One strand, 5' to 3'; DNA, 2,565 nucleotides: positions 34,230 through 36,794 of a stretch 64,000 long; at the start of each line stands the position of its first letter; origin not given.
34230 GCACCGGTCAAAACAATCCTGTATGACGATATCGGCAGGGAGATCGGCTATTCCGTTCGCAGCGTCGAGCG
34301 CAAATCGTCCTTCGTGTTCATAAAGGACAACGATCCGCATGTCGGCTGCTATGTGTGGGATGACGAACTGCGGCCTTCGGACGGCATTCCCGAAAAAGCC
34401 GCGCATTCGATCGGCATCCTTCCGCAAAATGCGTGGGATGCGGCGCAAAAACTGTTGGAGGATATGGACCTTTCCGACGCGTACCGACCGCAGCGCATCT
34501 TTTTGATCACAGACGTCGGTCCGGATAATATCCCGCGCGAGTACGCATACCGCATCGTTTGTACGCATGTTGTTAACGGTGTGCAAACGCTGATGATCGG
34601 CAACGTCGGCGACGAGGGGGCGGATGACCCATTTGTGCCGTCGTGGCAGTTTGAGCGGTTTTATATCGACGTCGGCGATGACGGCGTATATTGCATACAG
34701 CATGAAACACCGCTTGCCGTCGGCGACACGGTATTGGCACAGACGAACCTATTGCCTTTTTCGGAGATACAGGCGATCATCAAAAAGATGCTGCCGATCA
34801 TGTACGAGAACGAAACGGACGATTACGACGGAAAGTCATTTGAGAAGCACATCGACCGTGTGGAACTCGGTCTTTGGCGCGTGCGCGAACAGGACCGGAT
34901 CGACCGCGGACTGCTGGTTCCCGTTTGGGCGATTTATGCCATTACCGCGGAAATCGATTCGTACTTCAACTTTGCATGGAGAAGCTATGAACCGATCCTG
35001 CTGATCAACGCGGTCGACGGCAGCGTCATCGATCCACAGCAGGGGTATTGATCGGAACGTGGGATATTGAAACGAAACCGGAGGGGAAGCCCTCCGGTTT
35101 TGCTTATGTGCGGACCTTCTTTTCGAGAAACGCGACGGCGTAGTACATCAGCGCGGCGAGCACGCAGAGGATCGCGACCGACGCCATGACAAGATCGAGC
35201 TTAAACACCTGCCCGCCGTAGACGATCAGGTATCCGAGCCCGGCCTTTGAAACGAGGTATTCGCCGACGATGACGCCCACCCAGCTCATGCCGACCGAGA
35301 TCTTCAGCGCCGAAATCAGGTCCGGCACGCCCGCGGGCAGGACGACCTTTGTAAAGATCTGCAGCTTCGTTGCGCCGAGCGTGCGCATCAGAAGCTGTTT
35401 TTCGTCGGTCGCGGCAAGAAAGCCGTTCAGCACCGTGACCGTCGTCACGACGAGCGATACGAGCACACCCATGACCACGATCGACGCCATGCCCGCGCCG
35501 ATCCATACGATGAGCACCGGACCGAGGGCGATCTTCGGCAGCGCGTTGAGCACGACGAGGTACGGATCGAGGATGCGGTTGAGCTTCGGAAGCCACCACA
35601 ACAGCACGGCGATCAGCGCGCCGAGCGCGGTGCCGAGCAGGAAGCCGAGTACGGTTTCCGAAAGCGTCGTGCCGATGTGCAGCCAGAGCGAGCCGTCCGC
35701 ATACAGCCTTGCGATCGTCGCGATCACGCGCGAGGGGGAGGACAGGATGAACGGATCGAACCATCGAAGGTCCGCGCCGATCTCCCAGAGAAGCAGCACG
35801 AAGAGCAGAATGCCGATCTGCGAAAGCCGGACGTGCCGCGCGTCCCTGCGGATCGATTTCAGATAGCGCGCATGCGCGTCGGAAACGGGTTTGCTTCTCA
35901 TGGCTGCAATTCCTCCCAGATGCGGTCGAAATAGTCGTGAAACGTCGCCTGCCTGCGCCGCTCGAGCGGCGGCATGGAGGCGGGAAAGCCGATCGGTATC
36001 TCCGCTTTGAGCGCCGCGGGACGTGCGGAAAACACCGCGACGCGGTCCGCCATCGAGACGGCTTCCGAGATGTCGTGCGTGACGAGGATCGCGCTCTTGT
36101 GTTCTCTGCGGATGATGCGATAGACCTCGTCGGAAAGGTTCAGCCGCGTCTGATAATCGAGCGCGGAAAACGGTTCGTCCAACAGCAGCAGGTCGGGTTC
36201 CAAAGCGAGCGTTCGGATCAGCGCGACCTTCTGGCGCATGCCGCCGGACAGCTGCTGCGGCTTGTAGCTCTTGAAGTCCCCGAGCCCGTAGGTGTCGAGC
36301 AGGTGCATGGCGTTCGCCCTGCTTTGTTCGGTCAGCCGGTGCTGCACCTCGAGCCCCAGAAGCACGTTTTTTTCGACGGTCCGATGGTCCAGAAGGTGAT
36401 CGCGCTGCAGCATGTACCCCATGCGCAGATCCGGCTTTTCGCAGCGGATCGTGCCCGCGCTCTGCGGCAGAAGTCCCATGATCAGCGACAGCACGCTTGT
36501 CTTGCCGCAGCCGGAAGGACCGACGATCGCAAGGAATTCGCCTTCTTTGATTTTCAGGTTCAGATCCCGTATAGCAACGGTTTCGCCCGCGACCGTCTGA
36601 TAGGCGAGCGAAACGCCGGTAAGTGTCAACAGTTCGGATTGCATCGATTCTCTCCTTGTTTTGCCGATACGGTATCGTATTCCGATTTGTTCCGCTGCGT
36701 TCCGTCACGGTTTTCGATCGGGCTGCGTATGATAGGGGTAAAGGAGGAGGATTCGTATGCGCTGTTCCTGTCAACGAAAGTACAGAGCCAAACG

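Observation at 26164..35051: Six-gene tandem array of paralogous ACVPTP lipoproteins downstream of a two-component system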

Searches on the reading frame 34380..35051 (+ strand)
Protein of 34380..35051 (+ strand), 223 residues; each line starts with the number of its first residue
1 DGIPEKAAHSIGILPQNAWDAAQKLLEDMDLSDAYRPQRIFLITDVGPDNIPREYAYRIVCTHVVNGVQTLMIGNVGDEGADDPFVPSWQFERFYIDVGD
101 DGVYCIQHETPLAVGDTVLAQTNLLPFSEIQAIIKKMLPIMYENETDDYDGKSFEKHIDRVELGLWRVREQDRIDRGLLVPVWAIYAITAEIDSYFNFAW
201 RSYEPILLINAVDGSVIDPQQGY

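Call 61: search_solved_structures(query=A4, max_evalue=10, show_alignments=2)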
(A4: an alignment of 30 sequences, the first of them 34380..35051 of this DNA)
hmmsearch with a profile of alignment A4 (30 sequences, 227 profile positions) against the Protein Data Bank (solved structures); distinct sequences matched with E-value up to 10: 2.
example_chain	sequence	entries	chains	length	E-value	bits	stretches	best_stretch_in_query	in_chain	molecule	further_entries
5coz_A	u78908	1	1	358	0.0071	18.9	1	8-205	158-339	Uncharacterized protein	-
2o3o_A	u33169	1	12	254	0.13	14.8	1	179-224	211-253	YycI protein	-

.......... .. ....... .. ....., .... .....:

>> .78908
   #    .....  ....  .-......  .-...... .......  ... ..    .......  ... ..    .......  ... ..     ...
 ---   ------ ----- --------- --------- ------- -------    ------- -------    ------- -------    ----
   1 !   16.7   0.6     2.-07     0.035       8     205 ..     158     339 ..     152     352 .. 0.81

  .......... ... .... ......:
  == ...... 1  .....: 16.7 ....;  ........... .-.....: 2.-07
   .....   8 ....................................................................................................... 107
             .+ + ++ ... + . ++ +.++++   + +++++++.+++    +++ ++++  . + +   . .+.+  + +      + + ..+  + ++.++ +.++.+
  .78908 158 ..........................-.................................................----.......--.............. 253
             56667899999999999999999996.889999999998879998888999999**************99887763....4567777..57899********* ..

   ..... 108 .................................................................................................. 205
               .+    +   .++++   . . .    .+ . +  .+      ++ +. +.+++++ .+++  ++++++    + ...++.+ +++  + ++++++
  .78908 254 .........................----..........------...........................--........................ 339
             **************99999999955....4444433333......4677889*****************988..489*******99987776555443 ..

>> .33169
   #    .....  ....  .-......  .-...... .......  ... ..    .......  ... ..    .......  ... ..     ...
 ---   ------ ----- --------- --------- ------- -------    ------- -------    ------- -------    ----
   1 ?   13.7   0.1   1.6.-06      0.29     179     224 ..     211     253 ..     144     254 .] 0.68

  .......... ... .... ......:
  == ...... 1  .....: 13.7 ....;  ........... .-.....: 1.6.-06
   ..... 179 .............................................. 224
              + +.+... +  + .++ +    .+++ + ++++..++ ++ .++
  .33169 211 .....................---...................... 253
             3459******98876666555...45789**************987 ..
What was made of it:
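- On YycI family (PF09648): The sequence profile hits YycI at E 0.13, as one of only two PDB hits (call 61).
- It aligns GLLVPVW...INAVDGSvID to the YycI C-terminus (call 61).
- Tried and rejected: Only the C-terminal-half profile worked (call 61).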

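Call 68: predict_structure(alignment_id=A4)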
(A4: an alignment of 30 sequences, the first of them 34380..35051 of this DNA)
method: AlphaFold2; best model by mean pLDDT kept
length: 223 residues; sequences in the alignment: 30
mean_pLDDT: 89.5   pTM: 0.85
mean pLDDT of the five models: 89.5, 89.4, 89.0, 88.5, 87.9
residues with pLDDT >= 90: 137; 70-90: 78; 50-70: 8; < 50: 0
segments of 3 or more residues with pLDDT < 50: none
pLDDT, mean of each block of 10 residues (from residue 1): 88 96 98 96 86 91 94 84 78 95 95 77 91 95 77 92 92 82 96 87 94 90 74
secondary structure, 60 per line:
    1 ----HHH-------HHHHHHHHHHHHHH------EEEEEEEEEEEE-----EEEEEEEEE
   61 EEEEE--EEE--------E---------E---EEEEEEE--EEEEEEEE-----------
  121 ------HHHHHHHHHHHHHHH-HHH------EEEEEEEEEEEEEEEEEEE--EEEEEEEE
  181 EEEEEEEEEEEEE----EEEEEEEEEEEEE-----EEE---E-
elements in order: H15-28 E35-46 E52-65 E68-70 E93-99 E102-109 H127-141 E152-170 E173-193 E198-210 E216-218

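Call 70: fold_search(model_id=the predicted structure, library=pdb)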
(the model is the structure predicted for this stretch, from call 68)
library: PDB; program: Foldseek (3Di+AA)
matches with E <= 10: 670; with E <= 0.001: 0
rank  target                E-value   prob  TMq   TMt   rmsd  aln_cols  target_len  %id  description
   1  2o3o_I                4.6e-03  1.00  0.41  0.38   8.6       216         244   14  Crystal Structure of the sensor histidine kinase regulator YycI from Bacillus subtitlis (released 2007-04-10)
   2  3nqz_A                6.1e-03  1.00  0.32  0.39   8.6       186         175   14  Crystal structure of the autoprocessed Vibriolysin MCP-02 with E369A mutation (released 2010-10-06)
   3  3nqy_A                1.4e-02  0.98  0.32  0.39   8.5       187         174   14  Crystal structure of the autoprocessed complex of Vibriolysin MCP-02 with a single point mutation E346A (released 2010-10-06)
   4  9i0v_A                1.6e-02  0.38  0.17  0.16  17.1       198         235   11  Crystal structure of DasR in complex with a synthetic DasR-binding RNA aptamer (released 2026-01-28)
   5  4zsb                  1.9e-02  0.44  0.18  0.23  17.0       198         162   12  Crystal structure of the ligand-free effector-binding domain of DasR (DasR-EBD) (released 2016-06-08)
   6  2o3o_G                2.5e-02  0.98  0.38  0.36   8.7       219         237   14  Crystal Structure of the sensor histidine kinase regulator YycI from Bacillus subtitlis (released 2007-04-10)
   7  4zsi_A                2.8e-02  0.44  0.18  0.23  17.5       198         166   10  Crystal structure of the effector-binding domain of DasR (DasR-EBD) in complex with glucosamine-6-phosphate (released 2016-06-08)
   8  4zsk_B                3.2e-02  0.47  0.19  0.24  17.2       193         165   13  Crystal structure of the effector-binding domain of DasR (DasR-EBD) in complex with N-acetylglucosamine-6-phosphate (released 2016-06-08)
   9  4zsi_B                3.8e-02  0.51  0.19  0.24  17.2       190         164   12  Crystal structure of the effector-binding domain of DasR (DasR-EBD) in complex with glucosamine-6-phosphate (released 2016-06-08)
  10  4zs8_B                4.7e-02  0.30  0.17  0.17  17.3       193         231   11  Crystal structure of ligand-free, full length DasR (released 2016-06-08)
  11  1ui8_A                6.2e-02  0.60  0.29  0.12  16.9       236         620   11  Site-directed mutagenesis of His592 involved in binding of copper ion in Arthrobacter globiformis amine oxidase (released 2004-04-20)
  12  7wir_A                6.6e-02  0.66  0.29  0.13  16.7       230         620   11  Holo form of N381A mutant of copper amine oxidase from Arthrobacter globiformis (released 2022-11-16)
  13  3ub1_C                7.3e-02  0.13  0.15  0.14  23.2       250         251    8  Ntf2 like protein involved in plasmid conjugation (released 2012-02-08)
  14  3ub1_B                7.7e-02  0.21  0.21  0.19  23.6       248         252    8  Ntf2 like protein involved in plasmid conjugation (released 2012-02-08)
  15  2o3o_L                9.1e-02  0.97  0.44  0.41   9.4       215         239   12  Crystal Structure of the sensor histidine kinase regulator YycI from Bacillus subtitlis (released 2007-04-10)
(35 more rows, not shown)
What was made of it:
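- On PepSY domain (PF03413): The fold match to the FTP-PepSY propeptide 3nqz_A has probability 1.0 and TM-score 0.39 (call 70).
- Closest known: PepSY / FTP-PepSY propeptides of M4 metalloproteases. Same: The propeptide is the second-best fold match of the C-terminal half (E 6e-3, probability 1.0, call 70).
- The C-terminal half finds YycI and the FTP-PepSY propeptide 3nqz_A, both at probability 1.0 (call 70).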

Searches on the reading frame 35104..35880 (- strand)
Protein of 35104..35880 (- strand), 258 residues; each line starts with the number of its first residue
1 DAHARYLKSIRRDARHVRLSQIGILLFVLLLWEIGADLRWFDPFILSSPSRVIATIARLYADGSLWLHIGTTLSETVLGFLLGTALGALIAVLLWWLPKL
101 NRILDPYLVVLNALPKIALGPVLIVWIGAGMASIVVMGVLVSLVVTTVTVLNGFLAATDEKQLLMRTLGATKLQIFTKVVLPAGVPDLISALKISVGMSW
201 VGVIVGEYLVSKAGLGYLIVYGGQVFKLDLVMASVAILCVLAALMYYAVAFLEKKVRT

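Call 9: search_protein_families(library=pfam, proteins=[window:35104-35880:-], max_evalue=0.001)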
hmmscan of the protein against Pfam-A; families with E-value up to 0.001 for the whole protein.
window:35104-35880:- (258 aa): 1 family
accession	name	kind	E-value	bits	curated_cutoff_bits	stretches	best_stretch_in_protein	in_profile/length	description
PF00528.27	BPD_transp_1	-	2.2e-23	83.4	26.4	1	83-257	1-183/184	Binding-protein-dependent transport system inner membrane component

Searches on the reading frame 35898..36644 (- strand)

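Call 9: search_protein_families(library=pfam, proteins=[window:35898-36644:-], max_evalue=0.001)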
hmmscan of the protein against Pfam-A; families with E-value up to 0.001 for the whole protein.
window:35898-36644:- (248 aa): 5 families
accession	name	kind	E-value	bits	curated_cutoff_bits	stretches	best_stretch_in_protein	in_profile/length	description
PF00005.33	ABC_tran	-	4.6e-30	105.4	25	1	26-159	2-136/137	ABC transporter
PF13304.12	AAA_21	-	2.3e-09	38.2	27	1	129-192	235-300/304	AAA domain, putative AbiEii toxin, Type IV TA system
PF02463.25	SMC_N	-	5.9e-05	23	40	0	36-67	25-57/220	RecF/RecN/SMC N terminal domain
PF20703.3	nSTAND1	-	0.0001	22.5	27.1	1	24-63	22-59/379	Novel STAND NTPase 1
PF13401.12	AAA_22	-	0.00028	21.6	27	1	35-74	5-45/130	AAA domain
